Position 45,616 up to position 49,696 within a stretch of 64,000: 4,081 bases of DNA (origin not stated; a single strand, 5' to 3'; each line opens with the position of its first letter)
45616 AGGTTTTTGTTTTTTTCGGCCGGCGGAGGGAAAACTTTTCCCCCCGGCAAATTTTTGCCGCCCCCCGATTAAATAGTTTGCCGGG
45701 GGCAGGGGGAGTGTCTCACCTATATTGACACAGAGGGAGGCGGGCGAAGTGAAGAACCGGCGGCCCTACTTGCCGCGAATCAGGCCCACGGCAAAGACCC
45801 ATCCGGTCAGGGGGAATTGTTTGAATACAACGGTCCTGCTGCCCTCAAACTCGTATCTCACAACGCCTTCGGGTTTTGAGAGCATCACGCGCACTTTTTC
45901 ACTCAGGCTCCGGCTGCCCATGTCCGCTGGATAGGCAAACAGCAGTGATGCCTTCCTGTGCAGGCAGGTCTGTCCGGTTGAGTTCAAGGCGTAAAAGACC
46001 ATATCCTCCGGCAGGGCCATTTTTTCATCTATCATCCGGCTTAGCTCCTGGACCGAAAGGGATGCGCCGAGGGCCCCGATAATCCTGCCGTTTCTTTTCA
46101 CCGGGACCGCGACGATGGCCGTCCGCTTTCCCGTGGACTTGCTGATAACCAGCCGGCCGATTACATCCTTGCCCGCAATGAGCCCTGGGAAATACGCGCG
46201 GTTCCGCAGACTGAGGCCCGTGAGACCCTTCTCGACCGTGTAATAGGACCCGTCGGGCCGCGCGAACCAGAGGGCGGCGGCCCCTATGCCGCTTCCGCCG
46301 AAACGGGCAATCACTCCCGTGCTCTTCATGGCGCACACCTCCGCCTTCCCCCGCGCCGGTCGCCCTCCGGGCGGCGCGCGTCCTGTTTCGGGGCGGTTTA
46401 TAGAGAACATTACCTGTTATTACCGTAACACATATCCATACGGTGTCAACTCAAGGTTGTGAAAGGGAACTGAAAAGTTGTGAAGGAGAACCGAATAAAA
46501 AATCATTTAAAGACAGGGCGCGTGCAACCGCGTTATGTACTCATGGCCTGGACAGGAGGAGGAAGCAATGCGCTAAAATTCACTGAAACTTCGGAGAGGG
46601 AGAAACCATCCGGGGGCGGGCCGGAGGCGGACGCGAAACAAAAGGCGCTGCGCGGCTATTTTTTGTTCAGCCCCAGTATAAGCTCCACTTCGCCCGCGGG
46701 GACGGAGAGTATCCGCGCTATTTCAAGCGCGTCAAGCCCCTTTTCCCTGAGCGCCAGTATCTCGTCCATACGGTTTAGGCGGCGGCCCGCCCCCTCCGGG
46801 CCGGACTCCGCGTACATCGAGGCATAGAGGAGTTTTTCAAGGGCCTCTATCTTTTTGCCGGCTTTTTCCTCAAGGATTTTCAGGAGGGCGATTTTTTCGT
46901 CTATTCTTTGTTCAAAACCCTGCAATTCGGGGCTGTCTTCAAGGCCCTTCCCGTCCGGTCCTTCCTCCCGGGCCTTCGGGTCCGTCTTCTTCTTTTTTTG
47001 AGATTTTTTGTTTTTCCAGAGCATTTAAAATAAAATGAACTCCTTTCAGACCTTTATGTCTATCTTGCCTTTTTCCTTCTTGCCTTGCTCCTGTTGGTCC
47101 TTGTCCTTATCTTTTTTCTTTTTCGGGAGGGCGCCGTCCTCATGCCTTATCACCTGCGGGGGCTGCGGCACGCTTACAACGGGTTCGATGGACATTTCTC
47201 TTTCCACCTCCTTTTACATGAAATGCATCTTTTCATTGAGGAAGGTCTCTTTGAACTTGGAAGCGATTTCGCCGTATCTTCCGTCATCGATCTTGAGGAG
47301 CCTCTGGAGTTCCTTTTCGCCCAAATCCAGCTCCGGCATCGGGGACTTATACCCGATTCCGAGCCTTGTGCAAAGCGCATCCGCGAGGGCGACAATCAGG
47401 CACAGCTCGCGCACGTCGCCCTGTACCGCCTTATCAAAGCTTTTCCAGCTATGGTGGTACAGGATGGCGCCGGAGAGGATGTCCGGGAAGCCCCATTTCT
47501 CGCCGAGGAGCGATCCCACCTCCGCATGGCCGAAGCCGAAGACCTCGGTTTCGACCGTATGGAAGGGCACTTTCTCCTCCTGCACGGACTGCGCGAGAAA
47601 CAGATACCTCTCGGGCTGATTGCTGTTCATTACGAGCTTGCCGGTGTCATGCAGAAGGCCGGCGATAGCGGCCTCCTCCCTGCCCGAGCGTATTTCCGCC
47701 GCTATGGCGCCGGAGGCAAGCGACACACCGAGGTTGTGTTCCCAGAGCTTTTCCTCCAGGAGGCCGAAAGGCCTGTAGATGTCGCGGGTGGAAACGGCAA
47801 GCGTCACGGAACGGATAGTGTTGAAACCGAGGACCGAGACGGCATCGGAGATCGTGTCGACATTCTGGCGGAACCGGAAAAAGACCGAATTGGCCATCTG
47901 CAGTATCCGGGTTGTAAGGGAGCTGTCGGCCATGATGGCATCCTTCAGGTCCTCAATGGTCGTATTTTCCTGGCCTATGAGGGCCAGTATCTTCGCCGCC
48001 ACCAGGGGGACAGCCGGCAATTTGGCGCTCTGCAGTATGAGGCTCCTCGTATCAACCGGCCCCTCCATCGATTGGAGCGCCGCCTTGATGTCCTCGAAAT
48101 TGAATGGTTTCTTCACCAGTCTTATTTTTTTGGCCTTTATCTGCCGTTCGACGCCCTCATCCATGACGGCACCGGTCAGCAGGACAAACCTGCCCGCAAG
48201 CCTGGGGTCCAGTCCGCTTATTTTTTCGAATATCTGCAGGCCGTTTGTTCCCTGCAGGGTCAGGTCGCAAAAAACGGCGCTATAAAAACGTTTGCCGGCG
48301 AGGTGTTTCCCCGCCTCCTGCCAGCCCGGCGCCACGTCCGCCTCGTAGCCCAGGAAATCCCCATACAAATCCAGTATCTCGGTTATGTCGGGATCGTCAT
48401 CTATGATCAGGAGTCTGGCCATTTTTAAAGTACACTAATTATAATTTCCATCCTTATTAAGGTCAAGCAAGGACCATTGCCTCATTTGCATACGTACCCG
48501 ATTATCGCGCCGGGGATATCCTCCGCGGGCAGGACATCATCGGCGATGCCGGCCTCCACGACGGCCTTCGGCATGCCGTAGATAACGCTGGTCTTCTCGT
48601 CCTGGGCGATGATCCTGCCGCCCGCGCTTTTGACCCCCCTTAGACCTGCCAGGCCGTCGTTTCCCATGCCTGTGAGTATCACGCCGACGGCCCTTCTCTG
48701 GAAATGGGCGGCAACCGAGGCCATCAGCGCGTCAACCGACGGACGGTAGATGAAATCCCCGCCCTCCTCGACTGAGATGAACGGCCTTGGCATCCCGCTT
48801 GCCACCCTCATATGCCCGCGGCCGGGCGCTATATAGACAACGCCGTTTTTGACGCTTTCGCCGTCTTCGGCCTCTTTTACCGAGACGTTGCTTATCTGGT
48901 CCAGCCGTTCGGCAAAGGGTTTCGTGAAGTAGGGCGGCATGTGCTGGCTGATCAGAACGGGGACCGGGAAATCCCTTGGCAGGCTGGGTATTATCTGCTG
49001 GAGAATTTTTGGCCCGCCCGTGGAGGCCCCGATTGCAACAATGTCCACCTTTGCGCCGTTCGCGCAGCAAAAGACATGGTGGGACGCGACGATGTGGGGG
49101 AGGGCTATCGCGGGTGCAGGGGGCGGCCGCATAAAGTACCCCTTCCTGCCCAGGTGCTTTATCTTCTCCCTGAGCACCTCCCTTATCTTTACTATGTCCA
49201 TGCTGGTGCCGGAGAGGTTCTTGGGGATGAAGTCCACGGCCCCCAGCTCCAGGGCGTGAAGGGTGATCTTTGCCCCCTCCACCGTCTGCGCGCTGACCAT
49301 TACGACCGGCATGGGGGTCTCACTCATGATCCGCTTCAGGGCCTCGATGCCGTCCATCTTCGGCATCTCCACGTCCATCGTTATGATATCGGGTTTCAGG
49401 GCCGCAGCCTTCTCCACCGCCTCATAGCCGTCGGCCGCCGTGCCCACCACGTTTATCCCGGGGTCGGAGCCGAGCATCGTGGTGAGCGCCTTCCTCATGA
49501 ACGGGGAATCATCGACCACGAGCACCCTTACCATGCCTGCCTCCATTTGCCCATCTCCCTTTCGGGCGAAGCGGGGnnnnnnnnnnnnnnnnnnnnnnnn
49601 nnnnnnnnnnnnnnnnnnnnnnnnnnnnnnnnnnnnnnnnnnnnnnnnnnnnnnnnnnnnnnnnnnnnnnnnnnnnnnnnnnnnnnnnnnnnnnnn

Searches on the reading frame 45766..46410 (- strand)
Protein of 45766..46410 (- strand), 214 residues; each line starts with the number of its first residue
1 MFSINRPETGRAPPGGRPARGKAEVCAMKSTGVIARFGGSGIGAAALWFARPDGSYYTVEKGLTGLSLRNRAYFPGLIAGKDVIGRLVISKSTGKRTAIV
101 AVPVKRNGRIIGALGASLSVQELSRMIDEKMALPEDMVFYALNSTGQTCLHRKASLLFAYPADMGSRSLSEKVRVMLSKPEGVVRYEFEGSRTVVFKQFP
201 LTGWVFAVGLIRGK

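Call 71: search_protein_families(library=pfam, proteins=[window:45766-46410:-], max_evalue=0.001)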
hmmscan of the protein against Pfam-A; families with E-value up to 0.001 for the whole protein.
window:45766-46410:- (214 aa): 1 family
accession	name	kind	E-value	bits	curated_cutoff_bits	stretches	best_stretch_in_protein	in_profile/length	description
PF02743.24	dCache_1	-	3.6e-13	50.1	45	1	49-208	73-239/240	Cache domain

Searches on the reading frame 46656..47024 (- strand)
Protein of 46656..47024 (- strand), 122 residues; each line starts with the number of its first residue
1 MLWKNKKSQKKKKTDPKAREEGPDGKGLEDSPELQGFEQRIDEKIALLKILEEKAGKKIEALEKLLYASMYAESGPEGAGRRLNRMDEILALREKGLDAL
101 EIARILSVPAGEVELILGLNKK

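Call 71: search_protein_families(library=pfam, proteins=[window:46656-47024:-], max_evalue=0.001)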
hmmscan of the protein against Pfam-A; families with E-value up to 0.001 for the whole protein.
window:46656-47024:- (122 aa): 1 family
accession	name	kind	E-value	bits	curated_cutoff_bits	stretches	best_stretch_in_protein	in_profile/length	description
PF19610.4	DUF6115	-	4.9e-07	30.6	27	1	63-119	75-133/134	Family of unknown function (DUF6115)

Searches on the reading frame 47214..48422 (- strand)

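Call 46: search_protein_families(library=pfam, proteins=[window:47214-48422:-], max_evalue=0.00001)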
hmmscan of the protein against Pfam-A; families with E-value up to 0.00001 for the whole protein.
window:47214-48422:- (402 aa): 3 families
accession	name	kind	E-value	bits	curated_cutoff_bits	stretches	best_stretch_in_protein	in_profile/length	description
PF08668.18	HDOD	-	5.6e-53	179.8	22.9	1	135-325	1-195/196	HDOD domain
PF00072.30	Response_reg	-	2e-11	44.5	30.2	1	5-116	2-110/111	Response regulator receiver domain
PF01966.28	HD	-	3.1e-09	37.6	22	1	227-351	2-114/116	HD domain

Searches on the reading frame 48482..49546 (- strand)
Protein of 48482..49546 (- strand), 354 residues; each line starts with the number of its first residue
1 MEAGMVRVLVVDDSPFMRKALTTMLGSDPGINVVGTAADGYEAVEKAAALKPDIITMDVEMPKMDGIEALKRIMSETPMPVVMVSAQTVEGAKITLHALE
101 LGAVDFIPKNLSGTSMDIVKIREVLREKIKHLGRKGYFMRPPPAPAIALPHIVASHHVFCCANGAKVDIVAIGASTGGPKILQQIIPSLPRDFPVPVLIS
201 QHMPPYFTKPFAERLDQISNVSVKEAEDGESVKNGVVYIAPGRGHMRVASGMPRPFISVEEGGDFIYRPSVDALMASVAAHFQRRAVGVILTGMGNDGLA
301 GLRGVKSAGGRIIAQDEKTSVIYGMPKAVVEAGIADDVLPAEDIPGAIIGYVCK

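Call 46: search_protein_families(library=pfam, proteins=[window:48482-49546:-], max_evalue=0.00001)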
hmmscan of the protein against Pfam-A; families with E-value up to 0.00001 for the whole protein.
window:48482-49546:- (354 aa): 2 families
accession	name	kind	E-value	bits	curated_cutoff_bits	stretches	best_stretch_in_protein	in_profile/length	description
PF01339.22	CheB_methylest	-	3.4e-67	226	24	1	170-348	1-174/174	CheB methylesterase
PF00072.30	Response_reg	-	6e-26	91.2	30.2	1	8-112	1-102/111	Response regulator receiver domain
